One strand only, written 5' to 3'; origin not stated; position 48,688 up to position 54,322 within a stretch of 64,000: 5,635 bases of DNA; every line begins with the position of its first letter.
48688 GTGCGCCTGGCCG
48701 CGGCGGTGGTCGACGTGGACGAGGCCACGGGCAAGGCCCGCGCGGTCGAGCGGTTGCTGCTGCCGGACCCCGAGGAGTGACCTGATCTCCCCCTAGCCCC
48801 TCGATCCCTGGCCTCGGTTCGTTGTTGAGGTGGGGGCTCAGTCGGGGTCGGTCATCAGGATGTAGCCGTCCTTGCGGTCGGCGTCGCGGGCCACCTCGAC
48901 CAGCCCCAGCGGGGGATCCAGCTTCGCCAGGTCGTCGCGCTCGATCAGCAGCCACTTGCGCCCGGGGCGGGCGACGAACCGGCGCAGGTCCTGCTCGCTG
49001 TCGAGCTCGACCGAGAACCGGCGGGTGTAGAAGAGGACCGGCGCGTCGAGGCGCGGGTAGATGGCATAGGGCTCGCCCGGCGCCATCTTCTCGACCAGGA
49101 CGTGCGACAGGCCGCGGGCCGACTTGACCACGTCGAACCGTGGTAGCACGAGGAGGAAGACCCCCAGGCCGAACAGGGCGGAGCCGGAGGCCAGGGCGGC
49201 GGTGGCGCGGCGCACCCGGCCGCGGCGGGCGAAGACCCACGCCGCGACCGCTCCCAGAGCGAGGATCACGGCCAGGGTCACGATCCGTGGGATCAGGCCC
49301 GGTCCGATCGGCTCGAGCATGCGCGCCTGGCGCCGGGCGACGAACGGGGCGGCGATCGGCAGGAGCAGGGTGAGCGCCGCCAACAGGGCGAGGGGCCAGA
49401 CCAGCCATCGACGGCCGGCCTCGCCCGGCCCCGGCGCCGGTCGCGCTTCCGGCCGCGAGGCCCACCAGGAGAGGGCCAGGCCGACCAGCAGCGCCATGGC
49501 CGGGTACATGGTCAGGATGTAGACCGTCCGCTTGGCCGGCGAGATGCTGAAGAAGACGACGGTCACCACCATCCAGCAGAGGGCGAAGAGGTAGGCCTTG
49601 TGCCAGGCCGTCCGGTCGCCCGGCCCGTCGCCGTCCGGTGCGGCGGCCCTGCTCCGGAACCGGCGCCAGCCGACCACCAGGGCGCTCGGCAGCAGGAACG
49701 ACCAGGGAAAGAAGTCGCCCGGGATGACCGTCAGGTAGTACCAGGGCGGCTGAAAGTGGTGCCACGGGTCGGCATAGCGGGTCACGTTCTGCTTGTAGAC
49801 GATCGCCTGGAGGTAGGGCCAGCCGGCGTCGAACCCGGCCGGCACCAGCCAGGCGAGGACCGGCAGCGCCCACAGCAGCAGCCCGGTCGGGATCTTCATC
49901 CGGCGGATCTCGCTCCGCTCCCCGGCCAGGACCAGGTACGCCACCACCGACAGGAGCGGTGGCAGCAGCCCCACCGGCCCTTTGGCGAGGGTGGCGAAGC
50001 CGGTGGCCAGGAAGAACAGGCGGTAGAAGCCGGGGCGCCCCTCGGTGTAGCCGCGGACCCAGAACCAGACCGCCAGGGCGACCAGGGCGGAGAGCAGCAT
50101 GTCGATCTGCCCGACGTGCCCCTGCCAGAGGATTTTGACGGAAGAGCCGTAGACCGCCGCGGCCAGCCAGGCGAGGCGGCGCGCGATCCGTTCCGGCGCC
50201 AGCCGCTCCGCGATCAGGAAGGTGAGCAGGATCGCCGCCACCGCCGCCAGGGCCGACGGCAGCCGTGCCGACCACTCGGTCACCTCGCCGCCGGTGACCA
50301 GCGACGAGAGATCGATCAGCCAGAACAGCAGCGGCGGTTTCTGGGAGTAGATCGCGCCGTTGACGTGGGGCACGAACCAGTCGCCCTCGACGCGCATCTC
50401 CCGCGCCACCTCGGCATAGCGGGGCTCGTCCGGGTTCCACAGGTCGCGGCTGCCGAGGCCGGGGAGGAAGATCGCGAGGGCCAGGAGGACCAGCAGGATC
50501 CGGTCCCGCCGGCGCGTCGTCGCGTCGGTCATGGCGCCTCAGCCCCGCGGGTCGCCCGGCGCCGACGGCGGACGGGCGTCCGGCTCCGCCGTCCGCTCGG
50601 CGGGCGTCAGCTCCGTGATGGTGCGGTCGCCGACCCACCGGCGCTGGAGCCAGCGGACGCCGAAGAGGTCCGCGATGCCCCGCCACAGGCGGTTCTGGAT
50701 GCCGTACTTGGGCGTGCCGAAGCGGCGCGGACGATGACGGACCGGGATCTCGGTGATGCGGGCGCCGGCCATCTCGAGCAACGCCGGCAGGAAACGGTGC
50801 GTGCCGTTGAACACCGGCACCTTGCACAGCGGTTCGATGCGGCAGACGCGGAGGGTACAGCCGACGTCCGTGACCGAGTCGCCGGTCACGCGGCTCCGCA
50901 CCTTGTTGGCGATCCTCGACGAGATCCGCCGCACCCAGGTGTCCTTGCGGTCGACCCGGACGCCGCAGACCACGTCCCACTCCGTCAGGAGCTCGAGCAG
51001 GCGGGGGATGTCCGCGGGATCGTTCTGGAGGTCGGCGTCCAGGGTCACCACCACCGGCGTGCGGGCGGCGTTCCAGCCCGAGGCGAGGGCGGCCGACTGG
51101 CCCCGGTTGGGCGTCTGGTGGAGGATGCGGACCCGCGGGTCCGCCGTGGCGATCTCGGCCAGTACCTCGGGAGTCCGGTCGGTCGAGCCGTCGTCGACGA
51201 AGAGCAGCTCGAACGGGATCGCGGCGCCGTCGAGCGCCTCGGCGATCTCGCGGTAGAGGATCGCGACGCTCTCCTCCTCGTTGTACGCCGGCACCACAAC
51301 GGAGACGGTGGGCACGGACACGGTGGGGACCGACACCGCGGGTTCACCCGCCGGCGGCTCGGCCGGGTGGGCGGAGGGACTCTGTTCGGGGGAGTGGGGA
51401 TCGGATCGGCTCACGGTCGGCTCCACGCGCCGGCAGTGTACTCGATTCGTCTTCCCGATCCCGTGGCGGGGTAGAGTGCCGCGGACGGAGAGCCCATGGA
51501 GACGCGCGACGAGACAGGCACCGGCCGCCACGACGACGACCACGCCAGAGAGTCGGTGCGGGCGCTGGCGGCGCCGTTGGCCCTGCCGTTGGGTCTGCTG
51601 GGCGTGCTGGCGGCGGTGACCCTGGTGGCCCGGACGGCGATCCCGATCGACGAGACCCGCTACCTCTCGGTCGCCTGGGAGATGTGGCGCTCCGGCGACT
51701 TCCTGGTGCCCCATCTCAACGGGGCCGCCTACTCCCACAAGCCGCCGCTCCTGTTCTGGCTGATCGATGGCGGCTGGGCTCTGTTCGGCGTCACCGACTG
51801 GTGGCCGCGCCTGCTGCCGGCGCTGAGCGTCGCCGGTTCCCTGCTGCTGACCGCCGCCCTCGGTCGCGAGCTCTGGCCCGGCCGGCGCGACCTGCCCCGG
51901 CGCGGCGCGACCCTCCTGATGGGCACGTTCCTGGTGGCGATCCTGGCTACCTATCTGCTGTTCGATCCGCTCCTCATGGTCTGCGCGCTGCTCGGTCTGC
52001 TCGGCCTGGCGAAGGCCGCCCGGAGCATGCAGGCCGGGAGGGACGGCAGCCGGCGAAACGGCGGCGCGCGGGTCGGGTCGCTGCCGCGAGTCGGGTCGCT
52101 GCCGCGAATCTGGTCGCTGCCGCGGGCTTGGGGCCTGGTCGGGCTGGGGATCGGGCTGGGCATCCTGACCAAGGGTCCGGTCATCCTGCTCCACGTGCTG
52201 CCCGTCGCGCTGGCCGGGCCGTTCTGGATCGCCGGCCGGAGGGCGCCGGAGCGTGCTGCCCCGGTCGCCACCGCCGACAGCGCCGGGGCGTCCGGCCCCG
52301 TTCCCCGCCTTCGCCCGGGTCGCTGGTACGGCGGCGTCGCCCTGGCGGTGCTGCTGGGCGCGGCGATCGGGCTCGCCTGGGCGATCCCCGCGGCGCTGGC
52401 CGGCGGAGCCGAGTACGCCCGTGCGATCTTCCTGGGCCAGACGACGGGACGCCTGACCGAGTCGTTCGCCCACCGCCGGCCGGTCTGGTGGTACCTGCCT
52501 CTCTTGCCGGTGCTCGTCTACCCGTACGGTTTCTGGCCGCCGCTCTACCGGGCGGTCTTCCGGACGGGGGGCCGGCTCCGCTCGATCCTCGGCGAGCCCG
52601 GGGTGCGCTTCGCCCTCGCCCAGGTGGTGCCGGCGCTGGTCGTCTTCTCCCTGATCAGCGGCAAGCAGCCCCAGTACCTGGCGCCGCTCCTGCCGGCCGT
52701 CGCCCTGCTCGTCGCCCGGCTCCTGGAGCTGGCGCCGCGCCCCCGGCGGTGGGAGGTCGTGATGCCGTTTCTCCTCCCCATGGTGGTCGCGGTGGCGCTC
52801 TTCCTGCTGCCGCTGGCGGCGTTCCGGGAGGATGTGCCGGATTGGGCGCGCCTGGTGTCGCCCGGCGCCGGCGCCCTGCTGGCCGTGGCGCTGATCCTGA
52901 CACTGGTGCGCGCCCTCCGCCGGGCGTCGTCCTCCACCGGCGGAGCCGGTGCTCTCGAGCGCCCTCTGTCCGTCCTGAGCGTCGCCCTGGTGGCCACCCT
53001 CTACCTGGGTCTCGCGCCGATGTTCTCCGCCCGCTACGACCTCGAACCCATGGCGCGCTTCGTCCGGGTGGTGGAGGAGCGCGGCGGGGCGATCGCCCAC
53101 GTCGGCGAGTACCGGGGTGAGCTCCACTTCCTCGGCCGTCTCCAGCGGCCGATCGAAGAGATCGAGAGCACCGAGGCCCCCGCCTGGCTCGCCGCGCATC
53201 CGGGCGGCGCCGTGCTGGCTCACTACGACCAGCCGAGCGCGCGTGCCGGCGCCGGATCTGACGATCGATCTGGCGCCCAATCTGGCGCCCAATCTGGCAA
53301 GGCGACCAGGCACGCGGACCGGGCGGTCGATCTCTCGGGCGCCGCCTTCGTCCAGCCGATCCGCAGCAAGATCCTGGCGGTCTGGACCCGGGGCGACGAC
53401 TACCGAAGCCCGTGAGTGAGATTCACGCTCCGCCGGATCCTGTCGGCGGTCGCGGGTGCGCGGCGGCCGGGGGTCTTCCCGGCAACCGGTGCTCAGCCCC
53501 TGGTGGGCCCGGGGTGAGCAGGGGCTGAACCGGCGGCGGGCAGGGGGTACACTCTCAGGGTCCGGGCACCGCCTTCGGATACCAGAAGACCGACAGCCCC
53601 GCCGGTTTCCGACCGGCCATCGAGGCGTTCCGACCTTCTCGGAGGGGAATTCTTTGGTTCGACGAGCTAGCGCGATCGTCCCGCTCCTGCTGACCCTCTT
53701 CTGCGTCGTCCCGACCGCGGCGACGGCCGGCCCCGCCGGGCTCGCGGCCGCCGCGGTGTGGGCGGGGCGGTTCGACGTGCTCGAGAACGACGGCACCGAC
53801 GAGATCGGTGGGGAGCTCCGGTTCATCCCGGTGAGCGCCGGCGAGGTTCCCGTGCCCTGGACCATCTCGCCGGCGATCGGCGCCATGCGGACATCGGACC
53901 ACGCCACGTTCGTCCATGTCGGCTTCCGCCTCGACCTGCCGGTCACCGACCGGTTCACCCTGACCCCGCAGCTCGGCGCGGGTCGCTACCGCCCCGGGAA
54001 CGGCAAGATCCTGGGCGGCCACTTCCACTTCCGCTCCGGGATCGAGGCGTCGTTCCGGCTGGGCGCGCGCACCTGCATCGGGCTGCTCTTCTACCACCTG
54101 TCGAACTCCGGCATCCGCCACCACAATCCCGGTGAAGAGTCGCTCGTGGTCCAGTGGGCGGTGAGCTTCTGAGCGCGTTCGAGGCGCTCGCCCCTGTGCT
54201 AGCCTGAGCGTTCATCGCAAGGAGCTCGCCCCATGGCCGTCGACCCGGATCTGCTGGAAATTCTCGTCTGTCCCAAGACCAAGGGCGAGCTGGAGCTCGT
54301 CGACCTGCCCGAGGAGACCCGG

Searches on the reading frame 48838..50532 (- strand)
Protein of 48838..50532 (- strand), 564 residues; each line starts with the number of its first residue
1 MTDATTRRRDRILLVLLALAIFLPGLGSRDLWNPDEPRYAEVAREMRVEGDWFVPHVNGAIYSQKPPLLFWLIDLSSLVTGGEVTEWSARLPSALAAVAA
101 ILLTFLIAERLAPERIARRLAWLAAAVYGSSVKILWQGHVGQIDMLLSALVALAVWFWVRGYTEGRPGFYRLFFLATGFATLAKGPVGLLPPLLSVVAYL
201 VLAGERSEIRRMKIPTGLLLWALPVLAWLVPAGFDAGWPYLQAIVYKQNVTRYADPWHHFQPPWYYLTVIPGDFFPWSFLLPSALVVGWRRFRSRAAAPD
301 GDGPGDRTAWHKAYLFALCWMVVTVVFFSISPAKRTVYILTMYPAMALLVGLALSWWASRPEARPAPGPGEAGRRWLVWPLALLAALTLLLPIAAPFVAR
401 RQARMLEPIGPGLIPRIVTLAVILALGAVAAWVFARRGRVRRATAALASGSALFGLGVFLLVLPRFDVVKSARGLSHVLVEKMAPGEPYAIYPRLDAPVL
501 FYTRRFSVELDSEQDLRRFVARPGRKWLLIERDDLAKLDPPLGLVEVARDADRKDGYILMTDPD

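Call 36: search_protein_families(library=pfam, max_evalue=1, proteins=[window:48838-50532:-])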
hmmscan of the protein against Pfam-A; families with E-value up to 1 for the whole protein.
window:48838-50532:- (564 aa): 2 families
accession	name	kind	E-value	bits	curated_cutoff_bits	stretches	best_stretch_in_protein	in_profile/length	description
PF13231.12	PMT_2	-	6.4e-17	62.7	26.1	1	65-228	2-157/160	Dolichyl-phosphate-mannose-protein mannosyltransferase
PF02366.24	PMT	-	1.3e-12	48.2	22.7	1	12-200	6-199/245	Dolichyl-phosphate-mannose-protein mannosyltransferase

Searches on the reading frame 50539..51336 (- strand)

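Call 73: search_protein_families(library=pfam, max_evalue=0.001, proteins=[window:50539-51336:-])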
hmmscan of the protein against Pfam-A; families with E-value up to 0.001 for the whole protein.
window:50539-51336:- (265 aa): 3 families
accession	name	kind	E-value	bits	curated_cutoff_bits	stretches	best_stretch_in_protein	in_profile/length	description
PF00535.33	Glycos_transf_2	-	1e-32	113.9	23.3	1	12-170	1-164/168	Glycosyl transferase family 2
PF13641.12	Glyco_tranf_2_3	-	3.9e-09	37.3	27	1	9-136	1-133/230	Glycosyltransferase like family 2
PF10111.15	Glyco_tranf_2_2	-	1.7e-05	24.9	27.3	1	12-114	1-103/276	Glycosyltransferase like family 2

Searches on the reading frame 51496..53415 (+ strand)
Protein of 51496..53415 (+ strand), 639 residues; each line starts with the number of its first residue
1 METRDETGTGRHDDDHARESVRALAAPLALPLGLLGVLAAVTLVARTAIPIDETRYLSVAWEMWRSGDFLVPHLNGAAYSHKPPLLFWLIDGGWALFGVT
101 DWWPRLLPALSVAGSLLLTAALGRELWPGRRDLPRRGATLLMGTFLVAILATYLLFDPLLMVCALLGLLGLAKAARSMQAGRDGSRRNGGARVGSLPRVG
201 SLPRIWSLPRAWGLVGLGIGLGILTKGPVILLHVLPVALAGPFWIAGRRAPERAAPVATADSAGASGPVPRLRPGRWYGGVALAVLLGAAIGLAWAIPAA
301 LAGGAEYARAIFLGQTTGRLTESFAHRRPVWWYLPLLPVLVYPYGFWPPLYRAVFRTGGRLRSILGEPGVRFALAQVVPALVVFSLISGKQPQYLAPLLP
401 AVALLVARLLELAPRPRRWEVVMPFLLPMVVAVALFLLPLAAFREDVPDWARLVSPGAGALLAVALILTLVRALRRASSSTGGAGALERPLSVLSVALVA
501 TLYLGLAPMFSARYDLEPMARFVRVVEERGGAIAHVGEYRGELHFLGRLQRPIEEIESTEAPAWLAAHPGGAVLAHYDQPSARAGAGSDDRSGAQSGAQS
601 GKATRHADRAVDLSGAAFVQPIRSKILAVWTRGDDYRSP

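Call 73: search_protein_families(library=pfam, max_evalue=0.001, proteins=[window:51496-53415:+])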
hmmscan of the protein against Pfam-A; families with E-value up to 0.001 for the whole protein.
window:51496-53415:+ (639 aa): 2 families
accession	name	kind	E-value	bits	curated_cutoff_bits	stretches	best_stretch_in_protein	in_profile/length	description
PF02366.24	PMT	-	2e-07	31.3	22.7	1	52-176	29-156/245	Dolichyl-phosphate-mannose-protein mannosyltransferase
PF13231.12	PMT_2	-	8.7e-06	26.5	26.1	1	81-178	1-96/160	Dolichyl-phosphate-mannose-protein mannosyltransferase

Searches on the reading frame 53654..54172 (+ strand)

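Call 73: search_protein_families(library=pfam, max_evalue=0.001, proteins=[window:53654-54172:+])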
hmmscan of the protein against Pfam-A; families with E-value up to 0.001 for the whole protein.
window:53654-54172:+ (172 aa): 1 family
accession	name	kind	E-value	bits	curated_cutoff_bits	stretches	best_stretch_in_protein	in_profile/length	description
PF09411.16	PagL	-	2.3e-09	37.9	23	1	103-170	63-135/136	Lipid A 3-O-deacylase (PagL)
